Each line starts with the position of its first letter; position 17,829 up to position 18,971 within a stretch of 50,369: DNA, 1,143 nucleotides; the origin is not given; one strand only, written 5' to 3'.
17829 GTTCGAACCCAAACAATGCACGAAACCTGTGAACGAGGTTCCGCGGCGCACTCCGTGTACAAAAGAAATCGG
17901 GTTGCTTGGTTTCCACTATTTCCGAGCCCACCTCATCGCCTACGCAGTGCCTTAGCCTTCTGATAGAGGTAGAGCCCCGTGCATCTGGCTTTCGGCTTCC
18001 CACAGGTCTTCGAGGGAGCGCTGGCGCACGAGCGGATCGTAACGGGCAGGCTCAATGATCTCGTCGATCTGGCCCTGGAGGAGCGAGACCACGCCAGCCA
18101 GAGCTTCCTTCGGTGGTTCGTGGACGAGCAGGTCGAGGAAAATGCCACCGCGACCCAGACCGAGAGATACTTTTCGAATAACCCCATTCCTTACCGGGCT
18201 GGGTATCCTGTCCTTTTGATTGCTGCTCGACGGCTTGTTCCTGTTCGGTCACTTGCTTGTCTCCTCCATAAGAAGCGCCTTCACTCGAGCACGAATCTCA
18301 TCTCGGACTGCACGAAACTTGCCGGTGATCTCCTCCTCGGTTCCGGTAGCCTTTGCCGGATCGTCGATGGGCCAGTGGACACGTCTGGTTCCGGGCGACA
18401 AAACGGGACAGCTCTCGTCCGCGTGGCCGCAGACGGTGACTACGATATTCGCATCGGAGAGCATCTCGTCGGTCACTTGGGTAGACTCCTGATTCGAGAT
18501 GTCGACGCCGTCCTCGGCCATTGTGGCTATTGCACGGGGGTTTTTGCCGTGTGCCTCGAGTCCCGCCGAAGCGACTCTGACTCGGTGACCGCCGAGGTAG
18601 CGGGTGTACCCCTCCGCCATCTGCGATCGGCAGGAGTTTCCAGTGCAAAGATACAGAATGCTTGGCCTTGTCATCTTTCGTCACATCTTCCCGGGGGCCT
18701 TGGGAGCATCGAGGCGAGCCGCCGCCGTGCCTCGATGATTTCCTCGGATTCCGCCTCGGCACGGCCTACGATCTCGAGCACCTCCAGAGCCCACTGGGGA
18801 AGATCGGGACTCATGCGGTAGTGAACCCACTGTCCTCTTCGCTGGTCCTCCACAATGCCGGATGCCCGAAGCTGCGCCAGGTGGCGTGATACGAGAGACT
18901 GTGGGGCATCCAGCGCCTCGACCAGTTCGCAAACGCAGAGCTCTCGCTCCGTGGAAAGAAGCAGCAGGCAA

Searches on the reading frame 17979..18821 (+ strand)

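Call 33: search_protein_families(library=pfam, proteins=[window:17979-18821:+], max_evalue=0.001)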
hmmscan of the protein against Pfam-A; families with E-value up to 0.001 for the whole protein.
window:17979-18821:+ (280 aa): 1 family
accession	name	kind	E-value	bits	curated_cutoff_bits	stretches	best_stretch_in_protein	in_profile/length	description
PF00210.30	Ferritin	-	3.4e-12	46.9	24.5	1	8-58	82-132/142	Ferritin-like domain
